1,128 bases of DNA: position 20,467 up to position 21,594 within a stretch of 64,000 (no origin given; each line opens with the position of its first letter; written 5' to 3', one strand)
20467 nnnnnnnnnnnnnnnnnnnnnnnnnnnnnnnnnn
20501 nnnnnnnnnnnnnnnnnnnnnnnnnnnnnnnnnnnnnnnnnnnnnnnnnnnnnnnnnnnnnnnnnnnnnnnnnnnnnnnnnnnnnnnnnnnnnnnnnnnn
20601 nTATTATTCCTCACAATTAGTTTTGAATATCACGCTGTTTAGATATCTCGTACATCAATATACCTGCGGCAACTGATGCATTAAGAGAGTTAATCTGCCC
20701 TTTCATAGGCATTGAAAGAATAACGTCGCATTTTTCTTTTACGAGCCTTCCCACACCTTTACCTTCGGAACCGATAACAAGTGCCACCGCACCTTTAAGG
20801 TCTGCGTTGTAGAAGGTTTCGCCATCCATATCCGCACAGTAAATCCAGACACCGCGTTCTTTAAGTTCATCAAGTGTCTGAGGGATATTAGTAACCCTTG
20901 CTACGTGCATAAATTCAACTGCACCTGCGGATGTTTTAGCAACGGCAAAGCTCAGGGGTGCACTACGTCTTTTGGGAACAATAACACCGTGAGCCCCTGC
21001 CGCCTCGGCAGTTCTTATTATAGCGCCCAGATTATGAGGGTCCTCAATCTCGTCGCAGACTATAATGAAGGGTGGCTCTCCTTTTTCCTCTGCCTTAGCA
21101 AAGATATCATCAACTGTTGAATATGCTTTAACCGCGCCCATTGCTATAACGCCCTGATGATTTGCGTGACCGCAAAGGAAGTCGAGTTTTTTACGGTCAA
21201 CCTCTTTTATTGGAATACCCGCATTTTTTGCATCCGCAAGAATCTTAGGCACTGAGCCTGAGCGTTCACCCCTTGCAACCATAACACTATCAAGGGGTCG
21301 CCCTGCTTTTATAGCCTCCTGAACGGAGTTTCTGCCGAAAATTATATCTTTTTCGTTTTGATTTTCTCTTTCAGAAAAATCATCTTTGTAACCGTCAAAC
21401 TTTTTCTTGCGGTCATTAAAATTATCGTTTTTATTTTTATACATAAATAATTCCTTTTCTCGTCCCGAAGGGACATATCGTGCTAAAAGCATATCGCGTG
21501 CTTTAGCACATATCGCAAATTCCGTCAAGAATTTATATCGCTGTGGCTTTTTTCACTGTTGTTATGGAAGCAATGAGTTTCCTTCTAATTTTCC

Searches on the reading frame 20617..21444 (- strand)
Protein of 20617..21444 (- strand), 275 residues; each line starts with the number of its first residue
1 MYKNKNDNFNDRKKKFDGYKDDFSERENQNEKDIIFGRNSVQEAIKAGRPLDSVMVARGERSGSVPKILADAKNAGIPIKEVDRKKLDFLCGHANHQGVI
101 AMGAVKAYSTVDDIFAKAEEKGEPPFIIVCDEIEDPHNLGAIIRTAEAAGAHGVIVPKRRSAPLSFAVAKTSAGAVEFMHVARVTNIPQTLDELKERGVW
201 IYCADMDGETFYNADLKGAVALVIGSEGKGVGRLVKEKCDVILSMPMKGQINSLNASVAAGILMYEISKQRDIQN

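Call 7: search_protein_families(library=pfam, proteins=[window:20617-21444:-], max_evalue=0.01)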
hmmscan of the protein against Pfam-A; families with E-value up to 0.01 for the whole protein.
window:20617-21444:- (275 aa): 3 families
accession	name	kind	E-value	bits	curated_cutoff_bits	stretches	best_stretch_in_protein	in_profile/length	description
PF00588.24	SpoU_methylase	-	6.7e-44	149.9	29.7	1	126-265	2-142/142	SpoU rRNA Methylase family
PF08032.17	SpoU_sub_bind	-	1.5e-20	73.7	22.8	1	34-102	1-69/76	RNA 2'-O ribose methyltransferase substrate binding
PF02225.27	PA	-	0.0079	16.7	23.9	0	127-160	29-60/95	PA domain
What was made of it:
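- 20617..21444 (-): rlmB (23S rRNA Gm2251 2'-O-methyltransferase), 275 aa. The true start is the ATG at 21444. The longer ORF reaching 21528 is spurious. SpoU domains (call 7).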

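Call 68: search_protein_families(library=ncbifam, proteins=[window:20617-21444:-], max_evalue=0.001)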
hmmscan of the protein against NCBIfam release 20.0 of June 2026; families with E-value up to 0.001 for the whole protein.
window:20617-21444:- (275 aa): 11 families
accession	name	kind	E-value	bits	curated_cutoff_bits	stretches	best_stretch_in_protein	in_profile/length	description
TIGR00186.1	rRNA_methyl_3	equivalog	2.5e-75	253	160.15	1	32-271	2-240/240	23S rRNA (guanosine(2251)-2'-O)-methyltransferase RlmB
NF008386.0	PRK11181.1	equivalog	8.6e-60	202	366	1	32-272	2-243/244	23S rRNA (guanosine(2251)-2'-O)-methyltransferase RlmB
NF008117.0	PRK10864.1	equivalog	3.3e-23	82.5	267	1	81-271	155-342/344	tRNA/rRNA methyltransferase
NF008295.0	PRK11081.1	equivalog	1.3e-20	73.9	227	1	124-273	18-167/230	tRNA (guanosine(18)-2'-O)-methyltransferase TrmH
NF000477.1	NshR_TsnR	equivalog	5.7e-14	52.2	425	1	41-269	40-262/266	NshR/TsnR family 23S rRNA methyltransferase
NF000035.1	nosihep_NshR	exception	4.7e-12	45.9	500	1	39-269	38-262/274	NshR family nosiheptide/thiostrepton resistance 23S rRNA methyltransferase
TIGR00185.1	tRNA_yibK_trmL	equivalog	5e-09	36.2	190.6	1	131-274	7-151/154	tRNA (uridine(34)/cytosine(34)/5-carboxymethylaminomethyluridine(34)-2'-O)-methyltransferase TrmL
TIGR00050.1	rRNA_methyl_1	subfamily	3e-08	33.8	167.15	1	216-274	102-160/233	TrmJ/YjtD family RNA methyltransferase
NF041077.1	tRNAmeth_TrmJ_Sulfolob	equivalog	8.4e-07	28.8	350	1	218-272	102-156/229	tRNA (cytidine-2'-O-)-methyltransferase TrmJ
NF007752.0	PRK10433.1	equivalog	0.00027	20.5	212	1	219-269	107-157/228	tRNA/rRNA methyltransferase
NF011694.0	PRK15114.1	equivalog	0.0009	18.8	280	0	217-267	106-156/246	tRNA (cytosine(32)/uridine(32)-2'-O)-methyltransferase TrmJ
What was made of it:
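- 20617..21444 (-): TIGR00186 253 bits (call 68).
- Checked: rlmB 20617-21444: SpoU_methylase; TIGR00186, 253 bits (calls 7, 68).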
